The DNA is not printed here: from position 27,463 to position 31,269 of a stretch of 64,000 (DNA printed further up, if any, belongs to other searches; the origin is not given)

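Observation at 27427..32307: Two-gene, strongly AT-rich kps region 2 encoding a 1169-aa multidomain putative capsule polymerase plus an alpha/beta-hydrolase: unassigned Kdo-type K-antigen system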

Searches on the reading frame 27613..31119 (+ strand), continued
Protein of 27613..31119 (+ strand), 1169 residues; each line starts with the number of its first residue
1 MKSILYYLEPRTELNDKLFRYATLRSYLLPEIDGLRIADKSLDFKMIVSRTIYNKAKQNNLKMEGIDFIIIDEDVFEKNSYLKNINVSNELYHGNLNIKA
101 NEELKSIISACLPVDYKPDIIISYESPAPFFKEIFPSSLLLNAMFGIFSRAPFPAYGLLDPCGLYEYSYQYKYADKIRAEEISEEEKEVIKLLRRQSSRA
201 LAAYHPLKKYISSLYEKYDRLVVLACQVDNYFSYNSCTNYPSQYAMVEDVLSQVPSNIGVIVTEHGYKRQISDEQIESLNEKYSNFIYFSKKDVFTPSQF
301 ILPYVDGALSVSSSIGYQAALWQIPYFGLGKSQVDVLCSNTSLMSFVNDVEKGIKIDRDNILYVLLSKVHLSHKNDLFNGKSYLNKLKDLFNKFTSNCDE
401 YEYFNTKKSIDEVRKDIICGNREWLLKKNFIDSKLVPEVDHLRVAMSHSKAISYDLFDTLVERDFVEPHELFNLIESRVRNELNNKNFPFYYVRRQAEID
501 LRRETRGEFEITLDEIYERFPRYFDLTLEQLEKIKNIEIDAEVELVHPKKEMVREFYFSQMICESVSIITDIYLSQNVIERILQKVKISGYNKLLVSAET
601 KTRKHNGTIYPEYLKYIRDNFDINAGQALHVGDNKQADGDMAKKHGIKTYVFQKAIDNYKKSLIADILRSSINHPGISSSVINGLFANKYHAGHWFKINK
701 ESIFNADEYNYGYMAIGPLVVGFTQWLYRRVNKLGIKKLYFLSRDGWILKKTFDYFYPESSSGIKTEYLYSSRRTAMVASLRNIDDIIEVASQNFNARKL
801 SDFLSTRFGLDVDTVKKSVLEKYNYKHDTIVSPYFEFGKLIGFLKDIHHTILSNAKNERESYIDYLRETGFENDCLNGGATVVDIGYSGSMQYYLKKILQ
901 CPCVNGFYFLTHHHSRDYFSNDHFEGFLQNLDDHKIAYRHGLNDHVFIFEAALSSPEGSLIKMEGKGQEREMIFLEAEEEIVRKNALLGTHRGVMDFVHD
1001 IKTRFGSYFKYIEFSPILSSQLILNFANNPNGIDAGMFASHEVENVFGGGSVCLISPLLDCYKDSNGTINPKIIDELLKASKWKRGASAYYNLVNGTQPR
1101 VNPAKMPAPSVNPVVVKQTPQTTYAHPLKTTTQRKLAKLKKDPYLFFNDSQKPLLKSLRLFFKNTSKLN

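Call 53: find_homologous_proteins(query=A1, max_evalue=1e-50)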
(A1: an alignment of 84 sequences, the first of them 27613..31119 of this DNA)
Query A1 (84 sequences) (1169 aa, profile of the alignment): 61 proteins with E <= 1e-50 among 8000 candidates.
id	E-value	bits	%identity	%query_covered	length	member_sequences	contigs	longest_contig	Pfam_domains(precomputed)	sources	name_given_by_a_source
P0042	0.0e+0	1328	28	100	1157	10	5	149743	-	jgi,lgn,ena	jgi:predicted HAD superfamily hydrolase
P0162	0.0e+0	1309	29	99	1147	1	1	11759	PF00702.33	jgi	jgi:HAD superfamily hydrolase (TIGR01549 family)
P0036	0.0e+0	1300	30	98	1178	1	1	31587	-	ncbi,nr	ncbi:MAG: HAD-IA family hydrolase [Desulfobacteraceae bacterium]|nr:HAD-IA family hydrolase [Desulfo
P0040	0.0e+0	1298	29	98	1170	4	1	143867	PF13419.13,PF00702.33,PF05159.21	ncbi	ncbi:HAD-IA family hydrolase [Aeromonas veronii]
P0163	0.0e+0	1282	29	98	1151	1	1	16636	PF00702.33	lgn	-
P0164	0.0e+0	1275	27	90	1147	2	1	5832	PF00702.33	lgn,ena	-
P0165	0.0e+0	1270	49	100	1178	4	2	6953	-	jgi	jgi:predicted HAD superfamily hydrolase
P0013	0.0e+0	1269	46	99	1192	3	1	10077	-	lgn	-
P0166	0.0e+0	1268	28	98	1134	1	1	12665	PF13419.13,PF00702.33,PF13242.13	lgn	-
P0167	0.0e+0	1267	28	99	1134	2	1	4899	PF00702.33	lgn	-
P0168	0.0e+0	1256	28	99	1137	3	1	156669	PF13419.13,PF00702.33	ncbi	ncbi:HAD family hydrolase [Chromobacterium violaceum]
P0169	0.0e+0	1256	58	100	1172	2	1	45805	-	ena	-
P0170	0.0e+0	1250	60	98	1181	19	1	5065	-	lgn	-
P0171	0.0e+0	1250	60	100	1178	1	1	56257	-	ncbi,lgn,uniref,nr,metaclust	ncbi:hypothetical protein [Yersinia intermedia]|uniref:hypothetical protein n=1 Tax=Yersinia interme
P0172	0.0e+0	1247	30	93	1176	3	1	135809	PF13419.13,PF00702.33,PF13242.13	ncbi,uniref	ncbi:HAD-IA family hydrolase [Aeromonas veronii]|uniref:HAD family hydrolase n=1 Tax=Aeromonas veron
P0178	0.0e+0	1222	75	100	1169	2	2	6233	-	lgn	-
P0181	0.0e+0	1209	71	100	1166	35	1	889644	-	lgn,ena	-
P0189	0.0e+0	1119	32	100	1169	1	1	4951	-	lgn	-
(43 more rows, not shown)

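Call 56: predict_structure(alignment_id=A1)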
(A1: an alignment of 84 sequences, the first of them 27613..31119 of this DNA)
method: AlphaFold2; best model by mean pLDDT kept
length: 1169 residues; sequences in the alignment: 84
mean_pLDDT: 93.3   pTM: 0.89
mean pLDDT of the five models: 93.3, 92.9, 92.6, 91.8, 91.8
residues with pLDDT >= 90: 1054; 70-90: 76; 50-70: 5; < 50: 34
segments of 3 or more residues with pLDDT < 50: 1100-1128, 1165-1169
pLDDT, mean of each block of 10 residues (from residue 1): 97 94 96 97 98 98 97 90 84 93 94 95 96 97 96 97 97 97 97 97 95 95 95 94 97 97 93 94 92 89 97 95 97 95 97 96 98 97 97 96 96 97 96 94 98 98 97 97 97 97 94 97 95 98 97 97 98 98 97 98 97 98 98 98 98 96 95 94 97 91 95 98 98 97 96 97 97 95 97 93 95 96 96 92 97 97 97 95 94 96 96 93 96 93 95 93 93 87 90 97 96 97 97 95 87 92 92 96 96 77 34 30 43 86 92 92 56
secondary structure, 60 per line:
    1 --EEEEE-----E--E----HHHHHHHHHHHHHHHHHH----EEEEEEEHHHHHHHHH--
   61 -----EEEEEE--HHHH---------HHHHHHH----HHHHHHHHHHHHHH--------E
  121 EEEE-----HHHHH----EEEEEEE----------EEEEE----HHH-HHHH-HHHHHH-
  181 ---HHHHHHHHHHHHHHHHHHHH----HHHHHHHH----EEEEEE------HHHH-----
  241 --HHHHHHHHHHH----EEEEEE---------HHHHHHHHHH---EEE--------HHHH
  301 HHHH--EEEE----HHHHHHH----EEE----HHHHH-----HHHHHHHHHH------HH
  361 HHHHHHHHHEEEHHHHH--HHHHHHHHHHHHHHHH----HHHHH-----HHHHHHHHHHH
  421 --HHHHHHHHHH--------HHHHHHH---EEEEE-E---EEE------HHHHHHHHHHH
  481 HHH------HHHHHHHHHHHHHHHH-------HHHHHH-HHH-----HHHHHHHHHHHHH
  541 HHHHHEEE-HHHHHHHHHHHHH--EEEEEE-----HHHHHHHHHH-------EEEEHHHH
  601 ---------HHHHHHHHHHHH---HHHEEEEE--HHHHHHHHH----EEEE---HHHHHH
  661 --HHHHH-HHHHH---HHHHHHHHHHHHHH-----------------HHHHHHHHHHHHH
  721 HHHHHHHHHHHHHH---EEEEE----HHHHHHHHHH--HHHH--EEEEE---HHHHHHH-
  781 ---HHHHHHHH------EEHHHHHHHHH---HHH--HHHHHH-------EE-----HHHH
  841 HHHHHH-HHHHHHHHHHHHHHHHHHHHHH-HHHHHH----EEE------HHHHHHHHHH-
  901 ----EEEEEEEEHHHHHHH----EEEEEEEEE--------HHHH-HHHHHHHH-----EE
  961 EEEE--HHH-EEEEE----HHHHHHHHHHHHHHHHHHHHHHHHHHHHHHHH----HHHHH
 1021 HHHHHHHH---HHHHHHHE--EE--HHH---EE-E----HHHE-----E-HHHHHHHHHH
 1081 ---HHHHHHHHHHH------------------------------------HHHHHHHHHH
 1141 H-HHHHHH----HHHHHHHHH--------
elements in order (helices of 4 or more, strands of 3 or more residues): E3-7 H21-38 E43-49 H50-58 E66-71 H74-77 H87-93 H98-111 E120-124 H130-134 E139-145 E156-160 H169-172 H174-179 H184-203 H208-215 E220-225 H232-235 H243-253 E258-263 H273-282 E286-288 H297-304 E307-310 H315-321 E326-328 H333-337 H343-352 H359-369 E370-372 H373-377 H380-395 H400-404 H410-420 H423-432 H441-447 E451-455 E461-463 H470-483 H490-505 H513-518 H528-545 E546-548 H550-562 E565-570 H576-585 E593-596 H597-600 H610-621 E628-632 H635-643 E648-651 H655-660 H663-667 H669-673 H677-690 H708-734 E738-742 H747-756 H759-762 E765-769 H773-779 H784-791 H800-808 H817-822 H837-846 H848-869 H871-876 E881-883 H890-899 E905-912 H913-919 E924-932 H941-944 H946-953 E959-964 E971-975 H980-1011 H1016-1028 H1032-1038 H1071-1080 H1084-1094 H1131-1141 H1143-1148 H1153-1161

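Call 58: fold_search(model_id=the predicted structure, library=pdb)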
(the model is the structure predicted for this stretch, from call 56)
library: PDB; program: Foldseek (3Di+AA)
matches with E <= 10: 852; with E <= 0.001: 77
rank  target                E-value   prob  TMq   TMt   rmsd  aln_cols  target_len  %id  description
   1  8a0c_A                2.9e-26  1.00  0.37  0.39  28.9      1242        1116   16  Capsular polysaccharide synthesis multienzyme in complex with CMP (released 2023-04-26)
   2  8a0m_A                3.4e-26  1.00  0.39  0.40  29.8      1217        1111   16  Capsular polysaccharide synthesis multienzyme in complex with capsular polymer fragment (released 2023-04-26)
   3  8a0m_C                7.4e-26  1.00  0.38  0.40  30.6      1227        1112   15  Capsular polysaccharide synthesis multienzyme in complex with capsular polymer fragment (released 2023-04-26)
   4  8a0c_B                9.4e-26  1.00  0.34  0.36  30.1      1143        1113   15  Capsular polysaccharide synthesis multienzyme in complex with CMP (released 2023-04-26)
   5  8a0m_D                1.8e-21  1.00  0.33  0.39  25.6       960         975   15  Capsular polysaccharide synthesis multienzyme in complex with capsular polymer fragment (released 2023-04-26)
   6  7shg_A                4.8e-21  1.00  0.26  0.47  12.4       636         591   20  Polysaccharide ribofuranosyl transferase from Thermobacillus composti (released 2022-03-02)
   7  7shg_B                6.7e-21  1.00  0.24  0.45  12.7       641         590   19  Polysaccharide ribofuranosyl transferase from Thermobacillus composti (released 2022-03-02)
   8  8a0m_B                1.3e-20  1.00  0.34  0.40  24.0       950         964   15  Capsular polysaccharide synthesis multienzyme in complex with capsular polymer fragment (released 2023-04-26)
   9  8csb_B                1.7e-08  1.00  0.25  0.66   6.5       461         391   12  WbbB D232N in complex with CMP-beta-Kdo (released 2022-11-09)
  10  5fa0_A                1.8e-08  1.00  0.23  0.63  10.0       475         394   11  The structure of the beta-3-deoxy-D-manno-oct-2-ulosonic acid transferase domain from WbbB (released 2016-05-18)
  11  5fa1_B                2.5e-08  1.00  0.25  0.67   8.3       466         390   11  The structure of the beta-3-deoxy-D-manno-oct-2-ulosonic acid transferase domain of WbbB (released 2016-05-18)
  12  8csf_A                2.6e-08  1.00  0.25  0.67   7.3       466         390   12  WbbB D232C-Kdo adduct + alpha-Rha(1,3)GlcNAc ternary complex (released 2022-11-09)
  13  8csf_B                2.6e-08  1.00  0.23  0.63   8.5       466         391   12  WbbB D232C-Kdo adduct + alpha-Rha(1,3)GlcNAc ternary complex (released 2022-11-09)
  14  8csc_B                2.8e-08  1.00  0.24  0.63   8.0       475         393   12  WbbB D232N-Kdo adduct (released 2022-11-09)
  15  8csb_A                3.3e-08  1.00  0.23  0.59   8.0       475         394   12  WbbB D232N in complex with CMP-beta-Kdo (released 2022-11-09)
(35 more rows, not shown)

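Call 72: list_cluster_members(proteins=[P0137, P0143, P0146, P0047, P0068, P0124, P0168, P0049, P0181, P0178])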
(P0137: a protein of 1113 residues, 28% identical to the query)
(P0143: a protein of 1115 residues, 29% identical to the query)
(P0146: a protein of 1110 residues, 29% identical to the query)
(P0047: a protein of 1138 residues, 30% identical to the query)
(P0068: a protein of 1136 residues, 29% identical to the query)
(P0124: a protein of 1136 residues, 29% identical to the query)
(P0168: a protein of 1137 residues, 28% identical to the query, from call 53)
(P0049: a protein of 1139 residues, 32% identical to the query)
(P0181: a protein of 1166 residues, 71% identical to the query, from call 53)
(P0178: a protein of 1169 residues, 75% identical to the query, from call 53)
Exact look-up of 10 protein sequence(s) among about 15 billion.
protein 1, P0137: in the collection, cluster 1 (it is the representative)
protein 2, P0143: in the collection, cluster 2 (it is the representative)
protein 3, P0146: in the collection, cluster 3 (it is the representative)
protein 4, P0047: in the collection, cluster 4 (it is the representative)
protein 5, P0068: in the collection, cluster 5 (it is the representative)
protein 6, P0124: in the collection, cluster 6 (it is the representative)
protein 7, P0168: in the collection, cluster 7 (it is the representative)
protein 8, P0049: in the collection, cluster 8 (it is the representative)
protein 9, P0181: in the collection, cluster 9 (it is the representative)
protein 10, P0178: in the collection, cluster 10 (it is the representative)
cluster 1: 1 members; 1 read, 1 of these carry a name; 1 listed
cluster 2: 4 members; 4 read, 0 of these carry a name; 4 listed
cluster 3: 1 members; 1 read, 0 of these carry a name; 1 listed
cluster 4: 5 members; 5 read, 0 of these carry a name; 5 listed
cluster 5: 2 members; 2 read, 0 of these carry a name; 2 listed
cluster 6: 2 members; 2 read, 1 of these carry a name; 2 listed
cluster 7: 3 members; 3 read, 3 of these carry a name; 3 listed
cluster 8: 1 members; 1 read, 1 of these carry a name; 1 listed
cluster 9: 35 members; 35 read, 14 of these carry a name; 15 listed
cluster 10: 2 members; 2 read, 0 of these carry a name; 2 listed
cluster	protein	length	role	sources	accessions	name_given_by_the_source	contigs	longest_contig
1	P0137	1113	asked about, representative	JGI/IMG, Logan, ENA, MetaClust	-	\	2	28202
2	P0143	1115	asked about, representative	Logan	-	-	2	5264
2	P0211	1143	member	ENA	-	-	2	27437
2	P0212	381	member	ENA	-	-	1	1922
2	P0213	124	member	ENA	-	-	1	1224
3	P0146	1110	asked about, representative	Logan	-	-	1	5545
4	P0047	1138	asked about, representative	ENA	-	-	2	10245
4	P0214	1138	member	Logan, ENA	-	-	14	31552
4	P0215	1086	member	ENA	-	-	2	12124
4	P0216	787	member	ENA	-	-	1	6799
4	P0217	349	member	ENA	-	-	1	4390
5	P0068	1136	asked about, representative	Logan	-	-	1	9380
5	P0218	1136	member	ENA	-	-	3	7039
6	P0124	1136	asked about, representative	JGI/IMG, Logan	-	HAD superfamily hydrolase (TIGR01549 family)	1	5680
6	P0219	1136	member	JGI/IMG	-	-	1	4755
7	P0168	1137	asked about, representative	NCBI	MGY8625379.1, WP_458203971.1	HAD family hydrolase [Chromobacterium violaceum]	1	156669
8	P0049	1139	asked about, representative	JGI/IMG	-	predicted HAD superfamily hydrolase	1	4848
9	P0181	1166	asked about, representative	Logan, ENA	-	-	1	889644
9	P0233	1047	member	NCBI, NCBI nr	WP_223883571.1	hypothetical protein [Phytobacter ursingii]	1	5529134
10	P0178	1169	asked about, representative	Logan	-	-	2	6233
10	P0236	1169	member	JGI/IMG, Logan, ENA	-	-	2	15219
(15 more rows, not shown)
